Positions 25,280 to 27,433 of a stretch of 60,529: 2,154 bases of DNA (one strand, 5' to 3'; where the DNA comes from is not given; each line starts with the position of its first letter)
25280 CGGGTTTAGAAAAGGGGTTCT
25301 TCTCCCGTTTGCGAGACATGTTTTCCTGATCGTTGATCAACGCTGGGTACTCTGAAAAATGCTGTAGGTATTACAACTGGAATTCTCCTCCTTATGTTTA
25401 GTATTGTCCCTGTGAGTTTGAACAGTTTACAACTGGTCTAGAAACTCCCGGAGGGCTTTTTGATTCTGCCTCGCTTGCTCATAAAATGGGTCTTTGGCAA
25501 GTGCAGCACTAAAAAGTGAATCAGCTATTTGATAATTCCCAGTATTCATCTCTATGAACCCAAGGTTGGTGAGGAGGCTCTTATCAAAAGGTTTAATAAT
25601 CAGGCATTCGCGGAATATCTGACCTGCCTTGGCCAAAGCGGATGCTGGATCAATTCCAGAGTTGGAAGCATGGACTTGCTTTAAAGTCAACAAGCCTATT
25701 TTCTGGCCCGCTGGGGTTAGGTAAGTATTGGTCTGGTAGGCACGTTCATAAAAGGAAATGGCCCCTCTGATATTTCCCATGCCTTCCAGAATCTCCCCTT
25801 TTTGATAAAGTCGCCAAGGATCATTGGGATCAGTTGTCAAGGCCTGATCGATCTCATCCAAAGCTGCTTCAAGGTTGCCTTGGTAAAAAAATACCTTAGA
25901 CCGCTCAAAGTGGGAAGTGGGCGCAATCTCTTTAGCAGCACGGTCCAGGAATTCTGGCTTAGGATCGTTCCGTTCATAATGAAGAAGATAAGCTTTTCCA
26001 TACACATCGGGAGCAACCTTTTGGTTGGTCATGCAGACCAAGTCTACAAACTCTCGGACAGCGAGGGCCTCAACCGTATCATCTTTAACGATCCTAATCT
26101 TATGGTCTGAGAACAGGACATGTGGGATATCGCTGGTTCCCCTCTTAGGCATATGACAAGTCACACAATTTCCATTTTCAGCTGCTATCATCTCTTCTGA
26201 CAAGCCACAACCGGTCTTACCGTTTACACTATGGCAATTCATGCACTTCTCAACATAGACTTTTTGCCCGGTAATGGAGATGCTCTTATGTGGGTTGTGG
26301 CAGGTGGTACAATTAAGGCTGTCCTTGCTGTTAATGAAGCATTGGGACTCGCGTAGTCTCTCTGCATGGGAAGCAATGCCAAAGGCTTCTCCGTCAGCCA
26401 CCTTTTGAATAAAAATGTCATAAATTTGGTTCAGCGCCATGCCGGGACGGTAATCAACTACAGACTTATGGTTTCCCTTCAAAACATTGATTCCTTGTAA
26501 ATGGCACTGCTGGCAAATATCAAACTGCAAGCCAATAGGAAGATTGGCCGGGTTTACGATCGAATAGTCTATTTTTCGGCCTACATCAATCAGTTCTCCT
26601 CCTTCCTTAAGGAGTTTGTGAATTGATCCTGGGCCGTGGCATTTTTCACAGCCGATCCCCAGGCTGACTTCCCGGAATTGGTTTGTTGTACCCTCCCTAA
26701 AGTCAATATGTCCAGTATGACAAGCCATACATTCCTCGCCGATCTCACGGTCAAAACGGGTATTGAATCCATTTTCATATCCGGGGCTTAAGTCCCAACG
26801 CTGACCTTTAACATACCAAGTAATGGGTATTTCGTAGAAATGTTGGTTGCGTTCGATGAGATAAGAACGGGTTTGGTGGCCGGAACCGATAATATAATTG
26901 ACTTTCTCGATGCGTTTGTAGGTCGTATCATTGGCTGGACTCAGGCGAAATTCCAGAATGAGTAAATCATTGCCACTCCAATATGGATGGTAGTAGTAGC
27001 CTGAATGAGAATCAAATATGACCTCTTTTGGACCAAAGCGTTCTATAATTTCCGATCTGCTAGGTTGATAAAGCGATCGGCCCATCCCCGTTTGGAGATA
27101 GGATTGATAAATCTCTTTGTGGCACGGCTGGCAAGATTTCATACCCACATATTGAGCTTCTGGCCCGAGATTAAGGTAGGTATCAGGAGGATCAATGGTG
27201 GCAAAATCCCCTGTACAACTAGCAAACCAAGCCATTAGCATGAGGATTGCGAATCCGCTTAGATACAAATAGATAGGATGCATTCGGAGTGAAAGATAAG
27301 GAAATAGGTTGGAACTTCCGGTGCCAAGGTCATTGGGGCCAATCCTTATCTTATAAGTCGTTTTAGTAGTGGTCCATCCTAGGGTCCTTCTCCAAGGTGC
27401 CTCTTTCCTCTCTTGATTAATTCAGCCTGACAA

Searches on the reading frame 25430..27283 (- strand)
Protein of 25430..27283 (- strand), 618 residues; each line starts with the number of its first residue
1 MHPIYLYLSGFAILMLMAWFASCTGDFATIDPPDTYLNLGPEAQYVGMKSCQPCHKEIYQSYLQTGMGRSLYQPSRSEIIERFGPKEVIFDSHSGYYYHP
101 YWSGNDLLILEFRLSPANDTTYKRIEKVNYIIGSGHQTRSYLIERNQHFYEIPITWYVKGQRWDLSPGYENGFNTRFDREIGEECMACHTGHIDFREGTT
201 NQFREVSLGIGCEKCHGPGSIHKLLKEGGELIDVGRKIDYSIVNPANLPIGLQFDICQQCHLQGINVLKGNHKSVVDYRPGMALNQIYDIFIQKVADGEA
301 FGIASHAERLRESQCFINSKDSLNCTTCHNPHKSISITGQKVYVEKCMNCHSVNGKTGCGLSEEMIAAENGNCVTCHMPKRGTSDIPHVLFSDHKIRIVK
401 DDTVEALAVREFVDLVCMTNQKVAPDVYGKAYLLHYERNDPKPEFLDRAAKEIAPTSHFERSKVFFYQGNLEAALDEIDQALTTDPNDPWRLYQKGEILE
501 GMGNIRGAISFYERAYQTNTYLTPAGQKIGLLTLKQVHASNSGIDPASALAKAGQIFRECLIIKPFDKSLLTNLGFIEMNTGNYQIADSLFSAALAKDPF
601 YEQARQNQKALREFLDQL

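Call 74: search_protein_families(library=pfam, proteins=[window:25430-27283:-], max_evalue=0.001)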
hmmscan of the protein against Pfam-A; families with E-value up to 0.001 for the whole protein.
window:25430-27283:- (618 aa): 15 families
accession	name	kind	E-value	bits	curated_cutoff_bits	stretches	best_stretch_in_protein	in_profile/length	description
PF07719.23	TPR_2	-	8.7e-13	47.8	27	0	457-488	3-34/34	Tetratricopeptide repeat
PF00515.34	TPR_1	-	1.9e-08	34.2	27.8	0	492-516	4-28/34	Tetratricopeptide repeat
PF13428.12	TPR_14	-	8.6e-08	32.6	23.5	0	461-497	7-43/44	Tetratricopeptide repeat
PF09699.15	Paired_CXXCH_1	-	2.5e-07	30.7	20.6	0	344-381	6-40/41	Doubled CXXCH motif (Paired_CXXCH_1)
PF13181.12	TPR_8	-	7.5e-07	29.3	25.7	0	492-517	4-29/34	Tetratricopeptide repeat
PF13435.11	Cytochrome_C554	-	1.9e-06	29.1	20.8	1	180-217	46-84/84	Cytochrome c554 and c-prime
PF14522.11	Cytochrome_C7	-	3.1e-06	27.4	24.8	0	321-377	12-66/67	Cytochrome c7 and related cytochrome c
PF14559.12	TPR_19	-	7.7e-06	26.6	25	0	467-514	3-50/68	Tetratricopeptide repeat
PF13371.12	TPR_9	-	1.5e-05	25.4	35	0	469-514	9-54/73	Tetratricopeptide repeat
PF13424.12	TPR_12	-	3.3e-05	24.4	30.1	0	464-517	12-73/77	Tetratricopeptide repeat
PF22113.1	Mtrc-MtrF_II-IV_dom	-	4.5e-05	23.5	30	0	181-223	119-170/176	Outer membrane cytochrome MtrC/MtrF-like, domains II/IV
PF13414.12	TPR_11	-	6.5e-05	23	26.8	1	464-503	3-42/42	TPR repeat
PF13431.12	TPR_17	-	0.0002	21.8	24.4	0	479-508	3-32/34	Tetratricopeptide repeat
PF13432.12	TPR_16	-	0.00041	21.2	32.7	0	461-517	3-59/65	Tetratricopeptide repeat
PF14537.11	Cytochrom_c3_2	-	0.00087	20.2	25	0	320-351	55-78/79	Cytochrome c3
